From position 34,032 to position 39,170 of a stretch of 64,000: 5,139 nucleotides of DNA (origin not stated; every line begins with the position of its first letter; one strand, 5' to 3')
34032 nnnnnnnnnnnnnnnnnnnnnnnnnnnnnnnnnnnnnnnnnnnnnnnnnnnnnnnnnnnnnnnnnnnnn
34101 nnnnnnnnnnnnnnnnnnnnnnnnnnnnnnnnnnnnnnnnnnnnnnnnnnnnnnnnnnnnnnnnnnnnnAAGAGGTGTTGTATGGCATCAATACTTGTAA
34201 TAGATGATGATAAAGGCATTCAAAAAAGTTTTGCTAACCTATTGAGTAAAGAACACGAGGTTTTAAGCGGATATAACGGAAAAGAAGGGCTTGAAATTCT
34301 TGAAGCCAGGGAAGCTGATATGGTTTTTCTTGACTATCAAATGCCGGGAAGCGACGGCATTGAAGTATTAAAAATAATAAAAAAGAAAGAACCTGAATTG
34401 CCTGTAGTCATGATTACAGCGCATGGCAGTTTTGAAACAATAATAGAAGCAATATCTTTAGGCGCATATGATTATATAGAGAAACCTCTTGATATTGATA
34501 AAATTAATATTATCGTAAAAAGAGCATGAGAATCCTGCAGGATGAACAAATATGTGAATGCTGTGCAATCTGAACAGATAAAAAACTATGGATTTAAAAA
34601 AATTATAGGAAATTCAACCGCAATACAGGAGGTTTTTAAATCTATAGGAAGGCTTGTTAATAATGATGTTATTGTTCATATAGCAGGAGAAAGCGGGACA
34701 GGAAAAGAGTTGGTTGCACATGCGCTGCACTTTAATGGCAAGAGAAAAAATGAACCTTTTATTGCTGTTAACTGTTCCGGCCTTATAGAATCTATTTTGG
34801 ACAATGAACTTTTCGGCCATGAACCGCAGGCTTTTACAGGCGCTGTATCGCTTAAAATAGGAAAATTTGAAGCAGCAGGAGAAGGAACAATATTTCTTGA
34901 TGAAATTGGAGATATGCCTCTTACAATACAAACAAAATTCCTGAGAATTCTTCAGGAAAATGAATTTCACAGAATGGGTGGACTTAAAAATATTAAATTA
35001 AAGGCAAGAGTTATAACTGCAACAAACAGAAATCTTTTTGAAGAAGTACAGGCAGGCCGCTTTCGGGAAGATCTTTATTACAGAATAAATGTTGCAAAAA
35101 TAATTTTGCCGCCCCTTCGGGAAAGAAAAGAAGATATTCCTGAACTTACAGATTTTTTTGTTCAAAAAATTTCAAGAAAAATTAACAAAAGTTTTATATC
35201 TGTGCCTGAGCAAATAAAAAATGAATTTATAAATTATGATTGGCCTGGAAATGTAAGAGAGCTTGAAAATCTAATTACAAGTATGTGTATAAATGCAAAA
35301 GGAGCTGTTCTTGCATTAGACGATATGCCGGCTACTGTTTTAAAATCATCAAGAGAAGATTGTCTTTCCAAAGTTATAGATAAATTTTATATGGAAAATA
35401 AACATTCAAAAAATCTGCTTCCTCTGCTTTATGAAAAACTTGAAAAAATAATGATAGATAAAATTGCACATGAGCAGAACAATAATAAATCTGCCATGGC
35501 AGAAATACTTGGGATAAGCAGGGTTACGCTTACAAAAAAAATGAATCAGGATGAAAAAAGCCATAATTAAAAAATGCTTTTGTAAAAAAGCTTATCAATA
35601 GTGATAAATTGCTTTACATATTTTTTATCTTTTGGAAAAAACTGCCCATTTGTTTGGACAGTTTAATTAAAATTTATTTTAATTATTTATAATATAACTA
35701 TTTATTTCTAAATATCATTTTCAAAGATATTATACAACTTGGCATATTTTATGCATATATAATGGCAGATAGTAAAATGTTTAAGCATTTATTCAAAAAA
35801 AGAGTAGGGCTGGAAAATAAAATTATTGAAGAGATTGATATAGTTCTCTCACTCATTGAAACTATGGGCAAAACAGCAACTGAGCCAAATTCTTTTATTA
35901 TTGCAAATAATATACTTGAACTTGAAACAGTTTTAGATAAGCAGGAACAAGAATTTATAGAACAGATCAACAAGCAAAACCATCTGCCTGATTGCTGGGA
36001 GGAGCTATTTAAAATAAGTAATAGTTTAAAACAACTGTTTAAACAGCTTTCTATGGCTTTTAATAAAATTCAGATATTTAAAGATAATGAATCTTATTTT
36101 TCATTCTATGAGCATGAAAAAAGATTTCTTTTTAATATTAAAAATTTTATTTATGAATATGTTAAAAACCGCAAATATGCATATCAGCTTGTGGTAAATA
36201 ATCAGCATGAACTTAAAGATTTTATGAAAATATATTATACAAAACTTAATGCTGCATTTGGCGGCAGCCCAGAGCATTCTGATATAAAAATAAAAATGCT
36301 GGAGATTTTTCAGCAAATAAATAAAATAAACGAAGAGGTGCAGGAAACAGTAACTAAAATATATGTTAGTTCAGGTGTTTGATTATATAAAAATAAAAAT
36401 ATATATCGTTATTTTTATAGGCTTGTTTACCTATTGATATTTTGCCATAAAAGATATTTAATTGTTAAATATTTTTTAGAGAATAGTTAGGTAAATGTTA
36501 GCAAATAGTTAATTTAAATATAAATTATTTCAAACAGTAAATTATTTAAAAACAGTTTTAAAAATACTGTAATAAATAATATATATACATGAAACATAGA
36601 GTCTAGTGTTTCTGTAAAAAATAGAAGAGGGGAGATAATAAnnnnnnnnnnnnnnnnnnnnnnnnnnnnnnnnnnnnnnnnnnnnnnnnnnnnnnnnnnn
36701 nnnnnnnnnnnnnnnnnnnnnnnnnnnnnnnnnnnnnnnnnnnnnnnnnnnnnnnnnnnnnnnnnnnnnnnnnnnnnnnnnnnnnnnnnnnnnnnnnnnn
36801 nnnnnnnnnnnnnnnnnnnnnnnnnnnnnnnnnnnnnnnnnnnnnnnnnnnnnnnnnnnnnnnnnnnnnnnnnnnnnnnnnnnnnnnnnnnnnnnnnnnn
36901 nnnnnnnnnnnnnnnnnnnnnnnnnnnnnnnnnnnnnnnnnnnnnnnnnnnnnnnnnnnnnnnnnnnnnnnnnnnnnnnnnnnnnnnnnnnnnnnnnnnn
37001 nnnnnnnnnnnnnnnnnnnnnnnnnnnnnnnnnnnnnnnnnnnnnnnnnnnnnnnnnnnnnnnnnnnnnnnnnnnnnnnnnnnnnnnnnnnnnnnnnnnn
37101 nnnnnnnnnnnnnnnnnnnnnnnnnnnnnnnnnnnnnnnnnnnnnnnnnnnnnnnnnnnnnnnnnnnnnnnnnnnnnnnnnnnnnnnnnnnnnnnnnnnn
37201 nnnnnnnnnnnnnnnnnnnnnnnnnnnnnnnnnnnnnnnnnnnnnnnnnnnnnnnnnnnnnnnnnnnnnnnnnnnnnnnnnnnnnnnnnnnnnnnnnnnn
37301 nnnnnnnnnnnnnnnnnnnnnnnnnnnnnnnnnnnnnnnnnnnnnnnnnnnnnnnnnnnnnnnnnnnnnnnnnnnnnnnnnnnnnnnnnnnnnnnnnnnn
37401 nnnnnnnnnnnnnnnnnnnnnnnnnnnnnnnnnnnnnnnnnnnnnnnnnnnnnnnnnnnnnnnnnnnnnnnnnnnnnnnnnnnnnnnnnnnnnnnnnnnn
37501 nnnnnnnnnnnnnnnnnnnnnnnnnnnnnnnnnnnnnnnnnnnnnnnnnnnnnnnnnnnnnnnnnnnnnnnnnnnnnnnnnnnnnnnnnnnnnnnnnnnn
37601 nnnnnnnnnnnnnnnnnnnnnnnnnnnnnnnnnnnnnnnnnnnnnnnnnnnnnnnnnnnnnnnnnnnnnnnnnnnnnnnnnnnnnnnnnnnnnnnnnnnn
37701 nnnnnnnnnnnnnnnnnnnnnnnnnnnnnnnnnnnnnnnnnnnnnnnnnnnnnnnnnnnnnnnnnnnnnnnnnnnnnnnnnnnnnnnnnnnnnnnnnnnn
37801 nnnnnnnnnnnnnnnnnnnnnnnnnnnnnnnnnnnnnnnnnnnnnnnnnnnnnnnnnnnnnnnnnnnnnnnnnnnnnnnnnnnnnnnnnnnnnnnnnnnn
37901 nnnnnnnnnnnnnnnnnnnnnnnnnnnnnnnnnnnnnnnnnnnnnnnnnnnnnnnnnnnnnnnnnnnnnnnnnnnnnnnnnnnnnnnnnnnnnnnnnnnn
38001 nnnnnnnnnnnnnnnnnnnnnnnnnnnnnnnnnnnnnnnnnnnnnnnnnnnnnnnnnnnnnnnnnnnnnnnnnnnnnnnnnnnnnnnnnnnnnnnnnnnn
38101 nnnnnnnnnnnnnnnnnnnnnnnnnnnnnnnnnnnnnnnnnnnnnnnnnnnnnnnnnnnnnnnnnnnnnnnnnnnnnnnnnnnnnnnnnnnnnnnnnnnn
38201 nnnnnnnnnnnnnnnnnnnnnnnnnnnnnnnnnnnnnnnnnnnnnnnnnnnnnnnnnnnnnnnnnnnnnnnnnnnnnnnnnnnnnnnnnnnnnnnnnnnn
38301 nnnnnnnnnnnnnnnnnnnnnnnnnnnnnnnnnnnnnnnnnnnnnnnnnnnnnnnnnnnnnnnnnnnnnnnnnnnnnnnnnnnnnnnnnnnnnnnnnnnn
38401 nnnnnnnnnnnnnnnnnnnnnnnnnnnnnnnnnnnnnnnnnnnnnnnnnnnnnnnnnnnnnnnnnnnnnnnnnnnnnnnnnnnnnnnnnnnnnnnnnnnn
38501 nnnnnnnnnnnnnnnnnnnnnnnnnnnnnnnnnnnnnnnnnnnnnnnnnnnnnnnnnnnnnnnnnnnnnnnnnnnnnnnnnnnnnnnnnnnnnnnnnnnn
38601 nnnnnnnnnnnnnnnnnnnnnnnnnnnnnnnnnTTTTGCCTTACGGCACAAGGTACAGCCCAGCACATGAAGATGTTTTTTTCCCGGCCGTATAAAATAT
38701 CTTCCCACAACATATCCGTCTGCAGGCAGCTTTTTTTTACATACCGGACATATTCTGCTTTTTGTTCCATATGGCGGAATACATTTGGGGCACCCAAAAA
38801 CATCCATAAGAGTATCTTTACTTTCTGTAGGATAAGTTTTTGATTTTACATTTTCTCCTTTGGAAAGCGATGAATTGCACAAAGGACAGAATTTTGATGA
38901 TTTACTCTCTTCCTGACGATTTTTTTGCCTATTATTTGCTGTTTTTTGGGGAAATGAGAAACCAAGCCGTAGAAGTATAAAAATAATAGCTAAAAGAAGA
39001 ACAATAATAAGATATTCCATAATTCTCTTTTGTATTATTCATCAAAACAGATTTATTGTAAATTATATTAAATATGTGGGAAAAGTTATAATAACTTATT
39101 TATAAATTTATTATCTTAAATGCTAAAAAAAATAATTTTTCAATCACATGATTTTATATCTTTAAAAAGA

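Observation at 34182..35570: NtrC-type sigma-54 activator interrupted by a single in-frame TGA between receiver and AAA+ domains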

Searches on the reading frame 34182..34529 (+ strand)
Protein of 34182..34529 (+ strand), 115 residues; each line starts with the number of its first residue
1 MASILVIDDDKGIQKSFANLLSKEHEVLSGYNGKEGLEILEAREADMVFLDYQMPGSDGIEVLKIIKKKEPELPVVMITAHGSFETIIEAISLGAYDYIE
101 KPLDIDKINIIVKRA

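Call 4: search_protein_families(library=pfam, proteins=[window:34182-34526:+])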
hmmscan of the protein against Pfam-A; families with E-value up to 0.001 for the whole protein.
window:34182-34526:+ (115 aa): 1 family
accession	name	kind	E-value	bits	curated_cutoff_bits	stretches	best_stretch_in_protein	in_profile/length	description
PF00072.30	Response_reg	-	2.4e-29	102.2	30.2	1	4-110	1-108/111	Response regulator receiver domain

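Call 7: find_encoding_contigs(protein=window:34182-34529:+, flank=6000, max_places=8)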
Protein window:34182-34529:+ (115 aa): no gene with exactly this product is on record in the collection.

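Call 17: list_cluster_members(proteins=[P0011, P0109, window:34182-34526:+])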
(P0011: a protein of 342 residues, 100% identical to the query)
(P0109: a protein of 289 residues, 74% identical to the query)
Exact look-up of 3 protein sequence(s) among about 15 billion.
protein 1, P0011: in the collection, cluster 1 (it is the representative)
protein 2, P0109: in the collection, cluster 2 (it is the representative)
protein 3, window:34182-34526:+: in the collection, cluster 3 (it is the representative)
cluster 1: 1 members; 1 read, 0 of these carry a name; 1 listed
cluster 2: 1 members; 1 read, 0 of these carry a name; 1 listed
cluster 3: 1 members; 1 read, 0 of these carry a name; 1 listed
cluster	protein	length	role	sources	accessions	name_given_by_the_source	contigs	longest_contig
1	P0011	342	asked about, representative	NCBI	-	-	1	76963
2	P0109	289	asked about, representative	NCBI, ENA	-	-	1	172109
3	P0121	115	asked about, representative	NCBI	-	-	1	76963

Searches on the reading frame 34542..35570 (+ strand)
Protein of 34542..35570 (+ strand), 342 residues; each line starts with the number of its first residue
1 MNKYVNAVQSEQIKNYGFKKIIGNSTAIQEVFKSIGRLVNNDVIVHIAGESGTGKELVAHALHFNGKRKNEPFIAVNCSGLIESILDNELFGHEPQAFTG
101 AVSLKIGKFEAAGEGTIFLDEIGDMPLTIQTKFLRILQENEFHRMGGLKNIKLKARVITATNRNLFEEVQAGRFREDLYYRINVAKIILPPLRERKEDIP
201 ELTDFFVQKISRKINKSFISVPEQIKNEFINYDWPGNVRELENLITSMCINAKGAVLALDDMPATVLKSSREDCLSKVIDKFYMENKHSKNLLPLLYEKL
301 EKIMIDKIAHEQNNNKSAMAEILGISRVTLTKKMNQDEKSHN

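Call 4: search_protein_families(library=pfam, proteins=[window:34542-35567:+])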
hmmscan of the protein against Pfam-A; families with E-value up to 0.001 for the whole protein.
window:34542-35567:+ (342 aa): 6 families
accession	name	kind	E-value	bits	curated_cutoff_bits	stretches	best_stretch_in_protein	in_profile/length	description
PF00158.32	Sigma54_activat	-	1.7e-62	210.5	20.2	1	21-187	1-167/168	Sigma-54 interaction domain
PF25601.1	AAA_lid_14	-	2.2e-22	79.1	27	1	193-272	1-80/87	AAA+ ATPase lid domain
PF14532.12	Sigma54_activ_2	-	8e-20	71.9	25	1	22-192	1-138/138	Sigma-54 interaction domain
PF02954.25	HTH_8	-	2.5e-10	40.3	22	1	298-336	3-41/42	Bacterial regulatory protein, Fis family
PF00004.35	AAA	-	5.5e-05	24.1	21.2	1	47-176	3-125/131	ATPase family associated with various cellular activities (AAA)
PF07728.20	AAA_5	-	7.2e-05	23.2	22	1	47-164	4-124/139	AAA domain (dynein-related subfamily)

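Call 6: find_encoding_contigs(protein=window:34542-35570:+, flank=6000, max_places=8)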
Protein window:34542-35570:+ (342 aa): no gene with exactly this product is on record in the collection.

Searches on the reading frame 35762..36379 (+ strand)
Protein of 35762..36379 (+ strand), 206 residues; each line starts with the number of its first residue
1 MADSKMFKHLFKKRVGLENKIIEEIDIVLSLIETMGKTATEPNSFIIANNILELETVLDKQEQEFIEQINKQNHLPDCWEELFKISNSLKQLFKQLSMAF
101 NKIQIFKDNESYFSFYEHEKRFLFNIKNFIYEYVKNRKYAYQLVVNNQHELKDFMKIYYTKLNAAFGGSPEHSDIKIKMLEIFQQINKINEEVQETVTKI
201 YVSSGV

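Call 4: search_protein_families(library=pfam, proteins=[window:35762-36379:+])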
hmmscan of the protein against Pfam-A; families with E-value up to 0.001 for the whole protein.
window:35762-36379:+ (206 aa): 0 families

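Call 29: search_protein_families(library=ncbifam, proteins=[window:35762-36379:+], max_evalue=1e-10)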
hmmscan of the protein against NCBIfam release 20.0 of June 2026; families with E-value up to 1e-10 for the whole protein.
window:35762-36379:+ (206 aa): 0 families

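Call 51: list_cluster_members(proteins=[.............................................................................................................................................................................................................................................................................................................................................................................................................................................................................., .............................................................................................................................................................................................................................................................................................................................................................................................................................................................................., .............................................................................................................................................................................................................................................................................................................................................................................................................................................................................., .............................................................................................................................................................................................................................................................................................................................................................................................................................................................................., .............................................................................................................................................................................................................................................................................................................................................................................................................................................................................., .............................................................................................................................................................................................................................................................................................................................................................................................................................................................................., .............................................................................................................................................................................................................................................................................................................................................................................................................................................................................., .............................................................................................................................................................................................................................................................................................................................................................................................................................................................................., window:34554-35567:+, window:35762-36379:+])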
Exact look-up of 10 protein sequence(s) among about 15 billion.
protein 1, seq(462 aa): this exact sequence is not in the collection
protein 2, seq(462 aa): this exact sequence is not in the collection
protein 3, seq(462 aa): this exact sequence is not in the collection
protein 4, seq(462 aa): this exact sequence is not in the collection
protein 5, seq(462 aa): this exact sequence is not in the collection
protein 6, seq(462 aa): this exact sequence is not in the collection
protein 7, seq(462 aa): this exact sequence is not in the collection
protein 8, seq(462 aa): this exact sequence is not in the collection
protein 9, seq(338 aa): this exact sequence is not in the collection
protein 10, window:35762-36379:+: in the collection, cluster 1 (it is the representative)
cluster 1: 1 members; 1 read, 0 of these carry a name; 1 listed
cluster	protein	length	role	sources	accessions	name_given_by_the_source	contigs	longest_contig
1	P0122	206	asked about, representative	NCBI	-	-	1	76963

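Call 54: search_protein_families(library=pfam, proteins=[window:35762-36379:+], max_evalue=5)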
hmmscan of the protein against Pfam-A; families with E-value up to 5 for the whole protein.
window:35762-36379:+ (206 aa): 4 families
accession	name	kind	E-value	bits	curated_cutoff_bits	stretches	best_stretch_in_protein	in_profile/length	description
PF18980.5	DUF5716_C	-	0.0041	16.6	34.7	1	85-166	13-93/296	Family of unknown function (DUF5716) C-terminal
PF04108.17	ATG17_like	-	0.025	14.5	43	1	45-196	135-280/355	Autophagy protein ATG17-like domain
PF02870.21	Methyltransf_1N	-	0.089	13.8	21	1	67-101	26-59/71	6-O-methylguanine DNA methyltransferase, ribonuclease-like domain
PF05130.17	FlgN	-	0.26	12.1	30.5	1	19-86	4-70/147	FlgN protein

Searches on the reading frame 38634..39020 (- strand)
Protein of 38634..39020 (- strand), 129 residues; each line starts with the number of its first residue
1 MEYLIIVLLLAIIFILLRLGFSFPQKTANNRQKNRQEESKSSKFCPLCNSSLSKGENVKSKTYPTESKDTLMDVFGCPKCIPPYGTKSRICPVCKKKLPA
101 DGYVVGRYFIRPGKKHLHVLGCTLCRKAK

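Call 26: search_protein_families(library=pfam, proteins=[window:38634-39020:-], max_evalue=0.00001)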
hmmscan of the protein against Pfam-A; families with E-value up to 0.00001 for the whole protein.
window:38634-39020:- (129 aa): 0 families

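Call 54: search_protein_families(library=pfam, proteins=[window:38634-39020:-], max_evalue=5)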
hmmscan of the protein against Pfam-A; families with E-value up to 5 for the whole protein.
window:38634-39020:- (129 aa): 33 families (the best 25 are shown)
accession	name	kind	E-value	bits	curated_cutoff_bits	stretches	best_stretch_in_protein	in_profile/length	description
PF12773.13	DZR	-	0.0007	20.2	27.3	2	37-94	7-44/45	Double zinc ribbon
PF25184.1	YxzE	-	0.0029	19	40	1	1-42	1-38/65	YxzE-like putative bacteriocin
PF23548.1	Zn_ribbon_FGT1_2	-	0.003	17.5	27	0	45-53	23-31/35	FORGETTER1 second zinc ribbon domain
PF10367.15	zf-Vps39_C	-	0.006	16.6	24.7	1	86-98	7-19/41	Vacuolar sorting protein 39 C-terminal zinc finger domain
PF14899.11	DUF4492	-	0.035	14.5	27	1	4-37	22-54/63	Domain of unknown function (DUF4492)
PF14446.12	Prok-RING_1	-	0.045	14.2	29.1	1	42-84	4-30/54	Prokaryotic RING finger family 1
PF14447.12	Prok-RING_4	-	0.052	13.9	27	2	77-99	21-41/46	Prokaryotic RING finger family 4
PF18912.6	DZR_2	-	0.067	13.5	27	1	77-99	10-33/56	Double zinc ribbon domain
PF23545.1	Zn_ribbon_HMPTM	-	0.083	12.9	27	1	90-101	8-19/45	HMPTM N-terminal zinc ribbon domain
PF18112.7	Zn-C2H2_12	-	0.09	13.7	23.2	1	89-100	1-12/27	Autophagy receptor zinc finger-C2H2 domain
PF22795.1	DUF4796_N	-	0.09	13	27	1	43-52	20-29/29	DUF4796 N-terminal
PF17026.10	zf-RRPl_C4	-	0.097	13.3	28.9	1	34-127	10-88/108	Putative ribonucleoprotein zinc-finger pf C4 type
PF13639.12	zf-RING_2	-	0.1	13.4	27.3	1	77-95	26-44/44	Ring finger domain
PF13179.11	DUF4006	-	0.15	12.4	22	1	5-37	19-51/64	Family of unknown function (DUF4006)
PF23145.1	Zf_2nd_IFT121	-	0.15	12.2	25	1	36-52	28-44/45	IFT121, second zinc finger domain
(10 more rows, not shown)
